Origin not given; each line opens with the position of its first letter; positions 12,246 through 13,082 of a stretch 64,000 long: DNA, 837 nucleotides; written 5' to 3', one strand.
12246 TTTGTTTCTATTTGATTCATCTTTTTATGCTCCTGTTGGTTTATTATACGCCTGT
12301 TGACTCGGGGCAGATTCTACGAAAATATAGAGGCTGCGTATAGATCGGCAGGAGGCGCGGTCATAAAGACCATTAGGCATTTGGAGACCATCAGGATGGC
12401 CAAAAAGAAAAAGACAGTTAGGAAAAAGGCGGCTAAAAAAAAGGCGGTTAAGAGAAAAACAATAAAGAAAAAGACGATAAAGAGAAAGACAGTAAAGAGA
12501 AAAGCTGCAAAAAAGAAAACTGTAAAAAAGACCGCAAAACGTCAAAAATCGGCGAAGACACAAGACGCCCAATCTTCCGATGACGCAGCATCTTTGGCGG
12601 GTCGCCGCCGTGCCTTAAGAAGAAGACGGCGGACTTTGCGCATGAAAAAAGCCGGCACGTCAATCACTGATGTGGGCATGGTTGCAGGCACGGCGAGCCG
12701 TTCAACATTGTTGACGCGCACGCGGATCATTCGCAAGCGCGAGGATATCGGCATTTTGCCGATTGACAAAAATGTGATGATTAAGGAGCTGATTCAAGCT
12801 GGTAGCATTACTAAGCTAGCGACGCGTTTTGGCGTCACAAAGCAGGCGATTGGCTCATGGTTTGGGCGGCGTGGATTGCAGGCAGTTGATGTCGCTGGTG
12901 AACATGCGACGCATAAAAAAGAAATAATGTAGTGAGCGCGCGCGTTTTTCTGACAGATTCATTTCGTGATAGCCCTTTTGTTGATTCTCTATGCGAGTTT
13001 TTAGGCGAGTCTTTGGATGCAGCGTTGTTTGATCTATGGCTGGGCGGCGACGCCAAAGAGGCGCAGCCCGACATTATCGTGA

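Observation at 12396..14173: Lys-rich histone H1-like/HTH protein translationally coupled to a PleD-like GGDEF diguanylate cyclase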

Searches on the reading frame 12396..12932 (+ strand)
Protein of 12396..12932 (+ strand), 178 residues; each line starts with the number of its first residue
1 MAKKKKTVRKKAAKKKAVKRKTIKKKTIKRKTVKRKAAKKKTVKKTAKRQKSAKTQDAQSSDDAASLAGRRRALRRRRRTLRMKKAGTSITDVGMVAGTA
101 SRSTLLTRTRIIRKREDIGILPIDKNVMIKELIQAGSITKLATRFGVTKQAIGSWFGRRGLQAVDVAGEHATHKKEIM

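Call 3: search_protein_families(library=pfam, proteins=[window:12396-12932:+], max_evalue=1)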
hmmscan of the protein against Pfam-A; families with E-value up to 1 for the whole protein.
window:12396-12932:+ (178 aa): 5 families
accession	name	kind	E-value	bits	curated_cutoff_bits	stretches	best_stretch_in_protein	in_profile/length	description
PF15943.11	YdaS_toxin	-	0.004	17.4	30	1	134-163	7-37/65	Bacterial toxin YdaS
PF19610.4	DUF6115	-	0.26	12.1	27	1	4-93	35-116/134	Family of unknown function (DUF6115)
PF11330.14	30K_MP_C_Ter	-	0.41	10.1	27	1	7-85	10-86/259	C-Terminal of 30K viral movement proteins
PF13542.12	HTH_Tnp_ISL3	-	0.44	10.5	27.4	0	130-156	22-47/51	Helix-turn-helix domain of transposase family ISL3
PF02535.28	Zip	-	0.58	9.8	35.1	1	3-65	105-167/323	ZIP Zinc transporter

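Call 4: search_protein_families(library=ncbifam, proteins=[window:12396-12932:+], max_evalue=1)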
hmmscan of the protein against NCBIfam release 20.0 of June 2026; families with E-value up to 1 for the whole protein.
window:12396-12932:+ (178 aa): 2 families
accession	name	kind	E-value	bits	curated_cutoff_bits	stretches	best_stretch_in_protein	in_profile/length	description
NF046037.1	carphisopro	domain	0.036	14.2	38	1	132-159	4-32/54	carph-isopro domain-containing protein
NF038053.1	hist_H1_lk_Burk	equivalog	0.11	12.8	80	1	4-58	79-136/195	histone H1-like DNA-binding protein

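Call 5: find_homologous_proteins(query=window:12396-12929:+, max_evalue=0.001)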
Query window:12396-12929:+ (178 aa): 7 proteins with E <= 0.001 among 1751 candidates.
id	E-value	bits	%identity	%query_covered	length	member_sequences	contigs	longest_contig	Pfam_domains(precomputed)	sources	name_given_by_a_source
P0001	4.6e-59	217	74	69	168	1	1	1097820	-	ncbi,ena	-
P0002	7.5e-54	200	71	75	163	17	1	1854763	-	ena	-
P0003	2.0e-43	166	64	56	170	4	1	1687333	-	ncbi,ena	-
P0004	4.2e-41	159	65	56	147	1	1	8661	-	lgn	-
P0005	1.1e-33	134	56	76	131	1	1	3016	-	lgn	-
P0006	4.1e-32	129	59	63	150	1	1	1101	-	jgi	-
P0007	4.5e-30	123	62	46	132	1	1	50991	-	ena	-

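Call 8: find_encoding_contigs(protein=P0001, flank=6000, max_places=3)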
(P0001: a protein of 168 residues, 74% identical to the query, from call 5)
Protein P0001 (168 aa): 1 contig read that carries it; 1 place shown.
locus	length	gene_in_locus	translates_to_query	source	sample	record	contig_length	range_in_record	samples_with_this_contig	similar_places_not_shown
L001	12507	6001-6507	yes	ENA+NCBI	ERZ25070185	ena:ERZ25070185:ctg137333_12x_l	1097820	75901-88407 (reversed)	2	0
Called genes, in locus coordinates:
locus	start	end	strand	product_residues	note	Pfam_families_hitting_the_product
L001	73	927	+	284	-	-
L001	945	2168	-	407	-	-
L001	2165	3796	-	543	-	PF21959:DUF6923 (faint), PF01436:NHL (faint), PF08450:SGL (faint), PF03088:Str_synth (weak)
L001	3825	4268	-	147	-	PF11969:DcpS_C, PF01230:HIT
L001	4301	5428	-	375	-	PF04339:FemAB_like, PF13480:Acetyltransf_6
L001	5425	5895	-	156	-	PF14588:YjgF_endoribonc, PF01042:Ribonuc_L-PSP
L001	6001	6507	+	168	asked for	-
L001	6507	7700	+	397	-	PF00990:GGDEF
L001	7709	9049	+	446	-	PF00587:tRNA-synt_2b, PF03129:HGTP_anticodon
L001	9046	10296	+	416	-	PF12704:MacB_PCD, PF02687:FtsX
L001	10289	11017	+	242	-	PF00005:ABC_tran, PF20703:nSTAND1 (faint), PF13304:AAA_21 (faint)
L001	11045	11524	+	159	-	PF00436:SSB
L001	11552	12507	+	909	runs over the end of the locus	PF00521:DNA_topoisoIV, PF03989:DNA_gyraseA_C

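Call 9: find_encoding_contigs(protein=P0003, flank=6000, max_places=3)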
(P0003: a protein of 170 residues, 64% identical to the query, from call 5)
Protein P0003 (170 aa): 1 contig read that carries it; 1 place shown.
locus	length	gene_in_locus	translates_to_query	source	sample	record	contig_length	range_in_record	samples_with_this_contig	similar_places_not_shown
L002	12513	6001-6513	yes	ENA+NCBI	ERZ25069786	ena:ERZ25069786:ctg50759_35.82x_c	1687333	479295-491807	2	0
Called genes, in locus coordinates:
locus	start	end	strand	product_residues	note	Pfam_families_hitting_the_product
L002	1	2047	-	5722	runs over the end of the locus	-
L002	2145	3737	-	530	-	PF21959:DUF6923 (faint), PF01436:NHL (faint), PF08450:SGL (weak), PF25021:TEN_NHL (faint), PF03088:Str_synth (faint)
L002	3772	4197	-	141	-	PF11969:DcpS_C, PF01230:HIT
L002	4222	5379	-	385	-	PF04339:FemAB_like, PF13480:Acetyltransf_6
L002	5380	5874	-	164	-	PF14588:YjgF_endoribonc, PF01042:Ribonuc_L-PSP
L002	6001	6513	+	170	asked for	-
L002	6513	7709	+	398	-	PF22335:Cas10-Cmr2_palm2 (faint), PF00990:GGDEF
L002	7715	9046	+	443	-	PF00587:tRNA-synt_2b, PF03129:HGTP_anticodon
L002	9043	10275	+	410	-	PF12704:MacB_PCD, PF02687:FtsX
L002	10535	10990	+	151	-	PF00005:ABC_tran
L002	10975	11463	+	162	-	-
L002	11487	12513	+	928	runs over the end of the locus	PF00521:DNA_topoisoIV, PF03989:DNA_gyraseA_C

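Call 10: find_encoding_contigs(protein=P0007, flank=6000, max_places=3)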
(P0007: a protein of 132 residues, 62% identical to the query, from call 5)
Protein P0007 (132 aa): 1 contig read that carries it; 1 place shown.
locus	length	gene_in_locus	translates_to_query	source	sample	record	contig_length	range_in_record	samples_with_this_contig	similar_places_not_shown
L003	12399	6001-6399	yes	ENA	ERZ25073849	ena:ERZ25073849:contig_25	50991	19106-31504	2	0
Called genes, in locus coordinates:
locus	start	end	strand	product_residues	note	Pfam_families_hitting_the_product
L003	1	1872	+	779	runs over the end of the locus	PF02861:Clp_N, PF00004:AAA, PF17871:AAA_lid_9, PF00158:Sigma54_activat (weak), PF00004:AAA, PF07724:AAA_2, PF07728:AAA_5, PF10431:ClpB_D2-small, +6 more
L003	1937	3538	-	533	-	PF01436:NHL (faint), PF21959:DUF6923 (faint), PF24814:WD40_Prp19 (faint), PF08450:SGL (faint), PF03088:Str_synth (faint)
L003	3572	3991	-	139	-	PF11969:DcpS_C, PF01230:HIT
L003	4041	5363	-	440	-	PF04339:FemAB_like, PF13480:Acetyltransf_6 (weak)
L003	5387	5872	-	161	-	PF14588:YjgF_endoribonc, PF01042:Ribonuc_L-PSP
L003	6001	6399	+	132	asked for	-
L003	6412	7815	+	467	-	PF00990:GGDEF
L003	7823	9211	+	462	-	PF00587:tRNA-synt_2b, PF03129:HGTP_anticodon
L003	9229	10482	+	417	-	PF12704:MacB_PCD, PF02687:FtsX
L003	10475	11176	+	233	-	PF00005:ABC_tran, PF13304:AAA_21 (faint)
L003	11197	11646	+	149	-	PF00436:SSB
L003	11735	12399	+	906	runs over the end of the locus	PF00521:DNA_topoisoIV, PF03989:DNA_gyraseA_C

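Call 14: find_related_loci(query=A1, collection=genome_contigs, flank=8000)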
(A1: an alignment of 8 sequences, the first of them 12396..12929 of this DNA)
Query A1 (178 aa) in genome_contigs; peptide patterns used: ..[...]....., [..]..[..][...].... (x = any residue, [..] = any of these).
65 stretches matched a pattern; 2 encode a relative of the query (tblastn E <= 1e-3); 2 distinct loci.
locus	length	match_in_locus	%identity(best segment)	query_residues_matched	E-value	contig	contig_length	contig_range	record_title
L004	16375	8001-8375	74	56-178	6e-52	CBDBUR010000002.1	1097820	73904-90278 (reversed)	MAG: Alphaproteobacteria bacterium isolate be7f0d22-ac6b-498f-ae15-bf69fb30ab6a genome assembly, contig: contig_2, whole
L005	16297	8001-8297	64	80-178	4e-39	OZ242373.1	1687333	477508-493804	MAG: Alphaproteobacteria bacterium isolate dfc899fd-99f1-4d6b-8c29-14d7545181b9 genome assembly, chromosome: 1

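Call 24: predict_structure(alignment_id=A1)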
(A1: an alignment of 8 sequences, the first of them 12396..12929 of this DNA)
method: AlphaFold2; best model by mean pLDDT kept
length: 178 residues; sequences in the alignment: 8
mean_pLDDT: 64.1   pTM: 0.33
mean pLDDT of the five models: 64.1, 63.9, 61.2, 60.8, 58.6
residues with pLDDT >= 90: 1; 70-90: 71; 50-70: 59; < 50: 47
segments of 3 or more residues with pLDDT < 50: 46-62, 100-118, 169-178
pLDDT, mean of each block of 10 residues (from residue 1): 66 72 65 57 51 44 64 82 58 52 42 48 85 88 86 84 67 40
secondary structure, 60 per line:
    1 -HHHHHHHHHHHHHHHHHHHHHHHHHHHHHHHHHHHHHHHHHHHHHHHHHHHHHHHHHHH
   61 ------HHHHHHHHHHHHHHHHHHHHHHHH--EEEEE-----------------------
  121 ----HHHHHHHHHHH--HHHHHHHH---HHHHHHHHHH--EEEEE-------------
elements in order: H2-60 H67-90 E93-97 H125-135 H138-145 H149-158 E161-165

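Call 28: fold_search(model_id=the predicted structure, library=pdb)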
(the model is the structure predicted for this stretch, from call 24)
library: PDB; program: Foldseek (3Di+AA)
matches with E <= 10: 77; with E <= 0.001: 0
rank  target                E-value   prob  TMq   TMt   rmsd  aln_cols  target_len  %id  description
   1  2h1k_B                1.9e+00  0.21  0.19  0.47   6.5        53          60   26  Crystal structure of the Pdx1 homeodomain in complex with DNA (released 2007-03-20)
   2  9pfo_M                2.6e+00  0.09  0.15  0.18  11.8        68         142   19  Structure of POU2F3 POU domains bound to coactivator OCA-T2 and DNA (2.1 angstrom resolution) (released 2025-10-01)
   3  3bd1_C                3.1e+00  0.33  0.16  0.42   2.0        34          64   32  Structure of the Cro protein from putative prophage element Xfaso 1 in Xylella fastidiosa strain Ann-1 (released 2008-03-25)
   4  3bd1_A                3.5e+00  0.41  0.16  0.42   0.6        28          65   36  Structure of the Cro protein from putative prophage element Xfaso 1 in Xylella fastidiosa strain Ann-1 (released 2008-03-25)
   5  3keq_B                3.5e+00  0.06  0.14  0.12   5.9        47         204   26  Crystal structure of a Rex-family transcriptional regulatory protein from Streptococcus agalactiae complexed with NAD+ (released 2010-11-10)
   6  9yzl_D                4.0e+00  0.12  0.18  0.46   7.3        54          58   22  Isoreticular co-crystal of Replication Initiator Protein REPE54 and asymmetrical expanded duplex (31mer) containing th (released 2026-02-18)
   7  7ase_K                4.5e+00  0.06  0.15  0.14   8.8        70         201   11  43S preinitiation complex from Trypanosoma cruzi with the kDDX60 helicase (released 2021-04-14)
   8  1g2h_MODEL_1_A        4.8e+00  0.20  0.20  0.52   2.3        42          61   28  SOLUTION STRUCTURE OF THE DNA-BINDING DOMAIN OF THE TYRR PROTEIN OF HAEMOPHILUS INFLUENZAE (released 2001-03-07)
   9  8pna_A                4.8e+00  0.09  0.19  0.41   7.7        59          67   14  transcription factor BARHL2 bound to TAATG DNA sequence (released 2024-07-10)
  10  2w25_A                5.1e+00  0.12  0.17  0.21   3.9        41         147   29  Crystal structure of Glu104Ala mutant (released 2009-11-17)
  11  9lyv_A                5.1e+00  0.10  0.18  0.45   6.6        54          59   20  structure of prrx bound to DNA (released 2026-01-14)
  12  8pn4_G                5.1e+00  0.10  0.19  0.45   6.8        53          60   13  transcription factor BARHL2 bound to DNA sequences (released 2024-07-10)
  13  8pnc_H                5.5e+00  0.10  0.19  0.45   6.6        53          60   13  Transcription factor BARHL2 bound to TAAGT DNA sequence (released 2024-07-10)
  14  8pm7_A                5.5e+00  0.10  0.19  0.45   6.7        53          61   13  transcription factor BARHL2 bound to TAATC DNA sequence (released 2024-07-10)
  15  3c2b_B                5.5e+00  0.10  0.14  0.13   3.9        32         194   22  Crystal structure of TetR transcriptional regulator from Agrobacterium tumefaciens (released 2008-02-05)
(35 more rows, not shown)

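Call 29: list_cluster_members(proteins=[P0002, P0003, window:12396-12929:+])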
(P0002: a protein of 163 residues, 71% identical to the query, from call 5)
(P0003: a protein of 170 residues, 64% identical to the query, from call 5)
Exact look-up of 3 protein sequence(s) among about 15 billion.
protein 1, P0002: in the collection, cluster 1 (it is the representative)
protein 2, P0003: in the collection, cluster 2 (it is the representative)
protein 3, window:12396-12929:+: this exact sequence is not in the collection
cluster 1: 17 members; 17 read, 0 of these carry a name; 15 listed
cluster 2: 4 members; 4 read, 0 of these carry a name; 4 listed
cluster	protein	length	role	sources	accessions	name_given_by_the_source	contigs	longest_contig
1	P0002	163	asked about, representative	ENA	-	-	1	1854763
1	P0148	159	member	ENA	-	-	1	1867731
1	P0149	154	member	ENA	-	-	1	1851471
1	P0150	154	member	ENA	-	-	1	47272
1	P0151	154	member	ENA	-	-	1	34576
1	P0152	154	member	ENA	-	-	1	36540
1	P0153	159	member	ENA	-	-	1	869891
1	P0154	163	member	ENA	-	-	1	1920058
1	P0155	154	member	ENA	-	-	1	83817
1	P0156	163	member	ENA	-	-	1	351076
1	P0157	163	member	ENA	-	-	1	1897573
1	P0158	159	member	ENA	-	-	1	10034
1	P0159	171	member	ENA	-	-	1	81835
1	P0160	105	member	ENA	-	-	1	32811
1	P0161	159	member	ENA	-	-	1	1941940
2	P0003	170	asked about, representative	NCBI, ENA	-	-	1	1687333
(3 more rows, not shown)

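Call 35: find_encoding_contigs(protein=P0160, flank=1500, max_places=2)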
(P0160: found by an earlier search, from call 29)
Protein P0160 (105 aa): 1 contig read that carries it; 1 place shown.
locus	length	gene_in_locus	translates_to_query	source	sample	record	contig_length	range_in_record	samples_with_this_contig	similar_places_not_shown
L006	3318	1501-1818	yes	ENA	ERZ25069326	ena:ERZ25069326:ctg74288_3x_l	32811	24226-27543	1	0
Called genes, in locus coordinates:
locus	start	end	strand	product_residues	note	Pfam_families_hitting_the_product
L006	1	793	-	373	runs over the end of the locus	PF04339:FemAB_like, PF13480:Acetyltransf_6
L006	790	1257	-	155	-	PF14588:YjgF_endoribonc, PF01042:Ribonuc_L-PSP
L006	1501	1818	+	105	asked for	-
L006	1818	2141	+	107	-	-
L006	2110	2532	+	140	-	-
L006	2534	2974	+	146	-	PF00990:GGDEF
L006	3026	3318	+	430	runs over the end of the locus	PF00587:tRNA-synt_2b, PF03129:HGTP_anticodon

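Call 51: find_encoding_contigs(protein=P0004, flank=5000, max_places=2)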
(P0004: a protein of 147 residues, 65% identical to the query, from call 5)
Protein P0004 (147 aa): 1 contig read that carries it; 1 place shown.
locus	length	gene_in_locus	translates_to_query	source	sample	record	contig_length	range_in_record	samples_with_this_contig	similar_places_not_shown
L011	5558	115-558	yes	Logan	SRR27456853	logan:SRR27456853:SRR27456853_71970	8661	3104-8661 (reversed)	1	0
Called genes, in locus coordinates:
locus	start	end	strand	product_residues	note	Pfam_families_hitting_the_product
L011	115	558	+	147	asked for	-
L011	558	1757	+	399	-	PF00990:GGDEF, PF22335:Cas10-Cmr2_palm2 (faint)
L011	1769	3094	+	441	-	PF00587:tRNA-synt_2b, PF03129:HGTP_anticodon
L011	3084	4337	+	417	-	PF12704:MacB_PCD, PF02687:FtsX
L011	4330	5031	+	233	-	PF00005:ABC_tran, PF02463:SMC_N (faint), PF13304:AAA_21 (faint)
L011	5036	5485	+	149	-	PF00436:SSB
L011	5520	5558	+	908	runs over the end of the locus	PF00521:DNA_topoisoIV, PF03989:DNA_gyraseA_C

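Call 52: find_encoding_contigs(protein=P0005, flank=3000, max_places=2)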
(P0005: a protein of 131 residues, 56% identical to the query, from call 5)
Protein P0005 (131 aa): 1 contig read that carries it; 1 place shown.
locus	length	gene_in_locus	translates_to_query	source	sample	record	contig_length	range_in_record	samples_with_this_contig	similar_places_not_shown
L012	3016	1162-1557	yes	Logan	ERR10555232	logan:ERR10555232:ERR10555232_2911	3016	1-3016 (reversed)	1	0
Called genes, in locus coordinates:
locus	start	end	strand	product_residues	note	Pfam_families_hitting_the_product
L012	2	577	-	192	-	?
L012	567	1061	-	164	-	PF14588:YjgF_endoribonc, PF01042:Ribonuc_L-PSP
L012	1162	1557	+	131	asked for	-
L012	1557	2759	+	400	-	PF00990:GGDEF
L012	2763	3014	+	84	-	?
